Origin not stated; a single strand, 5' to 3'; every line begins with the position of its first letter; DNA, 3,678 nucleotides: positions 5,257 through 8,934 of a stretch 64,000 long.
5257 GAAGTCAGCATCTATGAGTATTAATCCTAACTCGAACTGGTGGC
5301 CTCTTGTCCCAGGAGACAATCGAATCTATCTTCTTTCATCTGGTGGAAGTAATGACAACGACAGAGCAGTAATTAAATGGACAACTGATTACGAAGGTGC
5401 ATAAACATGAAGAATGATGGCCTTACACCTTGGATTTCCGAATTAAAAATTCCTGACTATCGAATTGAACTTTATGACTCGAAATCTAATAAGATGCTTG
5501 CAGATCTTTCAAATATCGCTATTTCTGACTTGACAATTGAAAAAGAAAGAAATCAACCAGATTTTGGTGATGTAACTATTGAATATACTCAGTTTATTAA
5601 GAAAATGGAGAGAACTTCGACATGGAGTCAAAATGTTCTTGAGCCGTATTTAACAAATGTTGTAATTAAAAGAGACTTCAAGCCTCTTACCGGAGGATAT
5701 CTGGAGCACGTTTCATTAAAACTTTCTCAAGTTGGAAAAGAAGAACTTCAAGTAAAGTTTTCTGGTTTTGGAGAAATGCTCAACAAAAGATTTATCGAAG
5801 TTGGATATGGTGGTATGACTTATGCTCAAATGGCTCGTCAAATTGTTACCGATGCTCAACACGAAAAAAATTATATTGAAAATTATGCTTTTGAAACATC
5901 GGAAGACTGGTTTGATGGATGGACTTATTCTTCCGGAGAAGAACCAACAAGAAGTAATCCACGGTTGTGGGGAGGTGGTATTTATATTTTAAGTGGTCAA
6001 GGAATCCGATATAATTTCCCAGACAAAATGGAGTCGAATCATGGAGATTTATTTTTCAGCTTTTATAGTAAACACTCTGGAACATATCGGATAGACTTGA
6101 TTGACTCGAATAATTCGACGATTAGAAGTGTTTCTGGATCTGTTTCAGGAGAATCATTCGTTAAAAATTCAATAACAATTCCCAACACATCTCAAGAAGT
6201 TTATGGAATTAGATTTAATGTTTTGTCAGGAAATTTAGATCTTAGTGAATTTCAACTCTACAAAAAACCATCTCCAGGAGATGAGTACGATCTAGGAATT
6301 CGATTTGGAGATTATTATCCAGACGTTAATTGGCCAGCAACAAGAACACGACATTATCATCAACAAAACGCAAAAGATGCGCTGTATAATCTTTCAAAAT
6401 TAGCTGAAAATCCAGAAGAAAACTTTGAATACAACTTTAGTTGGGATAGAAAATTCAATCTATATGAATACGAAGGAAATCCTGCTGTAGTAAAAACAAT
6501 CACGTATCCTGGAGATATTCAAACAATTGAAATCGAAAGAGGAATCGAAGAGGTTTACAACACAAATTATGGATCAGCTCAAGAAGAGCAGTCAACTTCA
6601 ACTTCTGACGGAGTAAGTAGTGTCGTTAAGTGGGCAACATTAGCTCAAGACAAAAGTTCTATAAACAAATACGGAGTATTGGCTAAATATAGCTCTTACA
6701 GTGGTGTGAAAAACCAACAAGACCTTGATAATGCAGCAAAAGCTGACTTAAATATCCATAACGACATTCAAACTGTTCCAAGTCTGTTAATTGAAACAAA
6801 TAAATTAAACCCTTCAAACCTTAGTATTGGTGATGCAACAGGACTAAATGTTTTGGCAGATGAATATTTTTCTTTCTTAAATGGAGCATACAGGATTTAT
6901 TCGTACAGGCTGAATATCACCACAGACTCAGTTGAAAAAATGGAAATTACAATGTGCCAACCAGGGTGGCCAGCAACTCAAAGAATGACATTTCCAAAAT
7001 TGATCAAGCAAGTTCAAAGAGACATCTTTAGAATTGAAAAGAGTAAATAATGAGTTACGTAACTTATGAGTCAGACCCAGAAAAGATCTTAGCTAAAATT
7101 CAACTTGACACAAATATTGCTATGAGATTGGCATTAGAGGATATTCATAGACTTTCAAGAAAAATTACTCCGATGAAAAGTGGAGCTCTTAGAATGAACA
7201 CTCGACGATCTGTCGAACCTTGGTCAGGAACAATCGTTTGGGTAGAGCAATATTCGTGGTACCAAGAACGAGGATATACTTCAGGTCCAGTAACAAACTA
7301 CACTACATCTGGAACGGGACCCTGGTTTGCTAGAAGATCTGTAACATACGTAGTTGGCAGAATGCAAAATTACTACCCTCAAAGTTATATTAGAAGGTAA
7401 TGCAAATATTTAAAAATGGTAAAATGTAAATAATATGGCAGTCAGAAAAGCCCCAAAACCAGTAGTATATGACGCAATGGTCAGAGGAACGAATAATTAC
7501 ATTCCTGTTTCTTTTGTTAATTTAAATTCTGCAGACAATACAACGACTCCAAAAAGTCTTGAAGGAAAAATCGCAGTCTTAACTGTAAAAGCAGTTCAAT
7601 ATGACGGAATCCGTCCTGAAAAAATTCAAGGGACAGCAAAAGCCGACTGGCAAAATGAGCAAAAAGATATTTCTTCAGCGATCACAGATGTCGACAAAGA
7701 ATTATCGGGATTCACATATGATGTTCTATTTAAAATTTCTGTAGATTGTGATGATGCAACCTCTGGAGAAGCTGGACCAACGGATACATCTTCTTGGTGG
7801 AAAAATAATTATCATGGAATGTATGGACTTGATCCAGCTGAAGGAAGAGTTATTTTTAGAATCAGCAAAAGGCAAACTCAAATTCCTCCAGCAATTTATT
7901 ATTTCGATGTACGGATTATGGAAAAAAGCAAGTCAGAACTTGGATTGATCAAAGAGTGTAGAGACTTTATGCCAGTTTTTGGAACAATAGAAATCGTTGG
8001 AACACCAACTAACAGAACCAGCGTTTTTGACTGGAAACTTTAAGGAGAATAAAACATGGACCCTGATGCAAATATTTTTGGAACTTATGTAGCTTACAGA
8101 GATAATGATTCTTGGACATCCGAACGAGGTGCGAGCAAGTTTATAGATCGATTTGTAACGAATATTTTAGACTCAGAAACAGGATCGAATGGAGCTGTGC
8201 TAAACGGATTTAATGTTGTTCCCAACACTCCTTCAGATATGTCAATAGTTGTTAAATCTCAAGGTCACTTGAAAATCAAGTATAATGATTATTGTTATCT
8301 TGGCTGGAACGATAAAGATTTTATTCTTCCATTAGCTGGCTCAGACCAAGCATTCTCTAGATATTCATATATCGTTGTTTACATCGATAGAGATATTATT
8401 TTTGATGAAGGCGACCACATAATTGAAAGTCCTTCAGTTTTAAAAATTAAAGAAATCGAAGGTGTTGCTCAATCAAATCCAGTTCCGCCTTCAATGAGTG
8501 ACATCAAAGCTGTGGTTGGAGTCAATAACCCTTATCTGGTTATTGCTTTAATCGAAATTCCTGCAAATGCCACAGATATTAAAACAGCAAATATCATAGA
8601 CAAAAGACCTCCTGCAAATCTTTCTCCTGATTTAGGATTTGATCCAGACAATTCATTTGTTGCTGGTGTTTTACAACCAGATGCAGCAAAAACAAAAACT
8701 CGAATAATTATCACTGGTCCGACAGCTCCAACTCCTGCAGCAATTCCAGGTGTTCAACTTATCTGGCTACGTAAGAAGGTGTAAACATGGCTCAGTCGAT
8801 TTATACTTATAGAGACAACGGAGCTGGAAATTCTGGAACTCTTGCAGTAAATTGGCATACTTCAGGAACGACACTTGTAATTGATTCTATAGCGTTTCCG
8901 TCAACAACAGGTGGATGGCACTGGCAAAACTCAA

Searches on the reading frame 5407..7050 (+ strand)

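Call 9: search_protein_families(library=phrogs, proteins=[window:5407-7050:+], max_evalue=0.001)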
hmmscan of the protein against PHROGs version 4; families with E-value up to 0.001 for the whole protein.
window:5407-7050:+ (547 aa): 1 family
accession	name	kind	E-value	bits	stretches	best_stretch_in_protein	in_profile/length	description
phrog_1885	-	tail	4.8e-06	25.8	1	17-155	14-147/1033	minor tail protein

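Call 32: search_protein_families(library=pfam, proteins=[window:5407-7050:+], max_evalue=0.01)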
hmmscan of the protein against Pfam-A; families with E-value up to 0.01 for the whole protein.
window:5407-7050:+ (547 aa): 1 family
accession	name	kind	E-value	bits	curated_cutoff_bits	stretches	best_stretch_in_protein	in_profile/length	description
PF24032.1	YQBQ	-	0.00051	20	27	1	408-455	199-241/294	YQBQ-like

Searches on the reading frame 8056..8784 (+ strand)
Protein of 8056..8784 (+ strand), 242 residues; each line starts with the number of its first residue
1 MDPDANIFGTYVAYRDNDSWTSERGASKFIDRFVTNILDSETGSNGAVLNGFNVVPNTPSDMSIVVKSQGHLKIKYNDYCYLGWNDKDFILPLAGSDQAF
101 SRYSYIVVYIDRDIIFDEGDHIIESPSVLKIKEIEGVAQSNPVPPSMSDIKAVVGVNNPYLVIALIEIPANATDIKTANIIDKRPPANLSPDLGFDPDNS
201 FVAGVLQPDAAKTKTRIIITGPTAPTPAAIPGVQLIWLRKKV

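Call 18: search_protein_families(library=phrogs, proteins=[window:8056-8784:+], max_evalue=0.001)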
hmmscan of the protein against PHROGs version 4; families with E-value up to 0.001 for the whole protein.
window:8056-8784:+ (242 aa): 0 families

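Call 80: search_solved_structures(query=window:8056-8784:+, max_evalue=5, show_alignments=1)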
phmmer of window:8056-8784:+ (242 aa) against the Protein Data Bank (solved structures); distinct sequences matched with E-value up to 5: 0.
